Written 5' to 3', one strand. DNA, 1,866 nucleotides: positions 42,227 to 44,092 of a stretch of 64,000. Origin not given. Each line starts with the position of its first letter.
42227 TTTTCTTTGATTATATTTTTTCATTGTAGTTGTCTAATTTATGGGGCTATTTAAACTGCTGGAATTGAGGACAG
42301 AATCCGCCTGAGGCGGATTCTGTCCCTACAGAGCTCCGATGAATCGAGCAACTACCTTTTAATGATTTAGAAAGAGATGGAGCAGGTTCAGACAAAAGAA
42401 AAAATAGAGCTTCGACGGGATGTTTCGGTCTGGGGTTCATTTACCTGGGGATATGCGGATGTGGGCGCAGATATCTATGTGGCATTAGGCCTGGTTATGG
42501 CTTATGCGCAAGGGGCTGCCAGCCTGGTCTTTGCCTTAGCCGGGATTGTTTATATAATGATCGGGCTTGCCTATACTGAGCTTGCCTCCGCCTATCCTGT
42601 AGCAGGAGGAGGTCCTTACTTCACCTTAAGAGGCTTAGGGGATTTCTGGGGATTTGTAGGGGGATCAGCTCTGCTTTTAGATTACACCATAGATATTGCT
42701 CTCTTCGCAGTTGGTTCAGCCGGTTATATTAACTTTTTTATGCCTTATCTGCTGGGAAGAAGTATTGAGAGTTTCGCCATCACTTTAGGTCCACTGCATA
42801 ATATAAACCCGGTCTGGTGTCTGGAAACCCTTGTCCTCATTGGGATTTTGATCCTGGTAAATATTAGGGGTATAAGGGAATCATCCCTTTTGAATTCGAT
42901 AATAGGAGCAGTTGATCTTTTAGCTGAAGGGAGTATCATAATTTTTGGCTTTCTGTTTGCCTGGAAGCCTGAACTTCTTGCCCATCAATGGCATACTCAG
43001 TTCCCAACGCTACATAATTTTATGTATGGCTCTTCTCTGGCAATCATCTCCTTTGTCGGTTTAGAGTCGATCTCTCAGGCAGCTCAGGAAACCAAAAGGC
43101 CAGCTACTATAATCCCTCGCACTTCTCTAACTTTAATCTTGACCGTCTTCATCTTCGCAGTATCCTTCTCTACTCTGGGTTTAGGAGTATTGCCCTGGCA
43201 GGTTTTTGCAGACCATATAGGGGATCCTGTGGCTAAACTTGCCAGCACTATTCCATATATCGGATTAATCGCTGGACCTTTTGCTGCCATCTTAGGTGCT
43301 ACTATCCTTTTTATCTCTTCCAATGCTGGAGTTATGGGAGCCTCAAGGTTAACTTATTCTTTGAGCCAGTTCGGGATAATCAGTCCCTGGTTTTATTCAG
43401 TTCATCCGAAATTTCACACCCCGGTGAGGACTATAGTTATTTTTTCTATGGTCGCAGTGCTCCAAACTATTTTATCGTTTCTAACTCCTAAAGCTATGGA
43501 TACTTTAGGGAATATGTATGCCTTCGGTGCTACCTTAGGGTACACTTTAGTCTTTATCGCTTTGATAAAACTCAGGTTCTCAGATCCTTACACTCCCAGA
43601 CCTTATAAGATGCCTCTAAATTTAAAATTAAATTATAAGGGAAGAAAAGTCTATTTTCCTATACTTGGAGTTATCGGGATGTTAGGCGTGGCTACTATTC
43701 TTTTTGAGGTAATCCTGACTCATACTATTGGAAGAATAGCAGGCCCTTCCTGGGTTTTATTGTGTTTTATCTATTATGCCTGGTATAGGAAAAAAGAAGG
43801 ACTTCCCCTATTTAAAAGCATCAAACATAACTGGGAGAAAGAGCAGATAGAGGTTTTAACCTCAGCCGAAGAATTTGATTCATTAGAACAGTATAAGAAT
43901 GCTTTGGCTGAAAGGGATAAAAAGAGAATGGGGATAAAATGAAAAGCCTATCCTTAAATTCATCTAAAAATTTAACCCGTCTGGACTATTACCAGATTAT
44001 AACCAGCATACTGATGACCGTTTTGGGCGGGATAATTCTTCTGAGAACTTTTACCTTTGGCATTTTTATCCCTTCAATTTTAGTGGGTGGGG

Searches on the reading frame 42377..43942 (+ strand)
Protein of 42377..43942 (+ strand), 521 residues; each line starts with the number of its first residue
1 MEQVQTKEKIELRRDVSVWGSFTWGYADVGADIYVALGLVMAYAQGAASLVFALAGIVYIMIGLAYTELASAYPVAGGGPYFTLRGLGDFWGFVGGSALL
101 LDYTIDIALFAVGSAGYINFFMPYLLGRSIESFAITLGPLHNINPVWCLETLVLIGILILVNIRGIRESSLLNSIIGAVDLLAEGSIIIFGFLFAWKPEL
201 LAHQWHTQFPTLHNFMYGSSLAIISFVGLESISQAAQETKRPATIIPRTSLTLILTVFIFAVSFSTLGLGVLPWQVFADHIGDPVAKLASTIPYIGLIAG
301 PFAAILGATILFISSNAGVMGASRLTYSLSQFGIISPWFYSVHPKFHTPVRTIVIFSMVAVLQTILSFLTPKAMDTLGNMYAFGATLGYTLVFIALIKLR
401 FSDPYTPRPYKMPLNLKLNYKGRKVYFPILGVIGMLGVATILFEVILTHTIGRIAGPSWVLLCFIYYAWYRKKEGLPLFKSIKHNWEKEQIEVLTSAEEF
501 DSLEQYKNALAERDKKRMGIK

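Call 79: find_encoding_contigs(protein=window:42377-43942:+, flank=10000, max_places=10)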
Protein window:42377-43942:+ (521 aa): 3 contigs read that carry it; 3 places shown.
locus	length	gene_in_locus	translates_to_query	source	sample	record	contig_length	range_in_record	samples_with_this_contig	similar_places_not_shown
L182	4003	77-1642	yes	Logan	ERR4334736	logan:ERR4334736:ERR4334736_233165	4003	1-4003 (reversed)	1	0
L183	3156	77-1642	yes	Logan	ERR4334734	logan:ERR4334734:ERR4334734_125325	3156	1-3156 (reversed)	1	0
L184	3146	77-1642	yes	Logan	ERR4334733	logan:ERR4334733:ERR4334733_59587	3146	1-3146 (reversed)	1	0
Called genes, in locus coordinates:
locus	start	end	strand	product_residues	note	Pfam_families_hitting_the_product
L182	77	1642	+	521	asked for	PF13520:AA_permease_2, PF00324:AA_permease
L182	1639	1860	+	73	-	-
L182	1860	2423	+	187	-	PF00582:Usp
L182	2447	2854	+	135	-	PF02254:TrkA_N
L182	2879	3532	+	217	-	PF02254:TrkA_N, PF03807:F420_oxidored (faint), PF02080:TrkA_C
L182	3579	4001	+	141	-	?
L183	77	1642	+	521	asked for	PF13520:AA_permease_2, PF00324:AA_permease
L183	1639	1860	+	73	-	-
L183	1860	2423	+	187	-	PF00582:Usp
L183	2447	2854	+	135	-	PF02254:TrkA_N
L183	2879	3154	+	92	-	?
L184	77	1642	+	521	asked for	PF13520:AA_permease_2, PF00324:AA_permease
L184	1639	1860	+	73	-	-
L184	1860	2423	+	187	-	PF00582:Usp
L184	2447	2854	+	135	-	PF02254:TrkA_N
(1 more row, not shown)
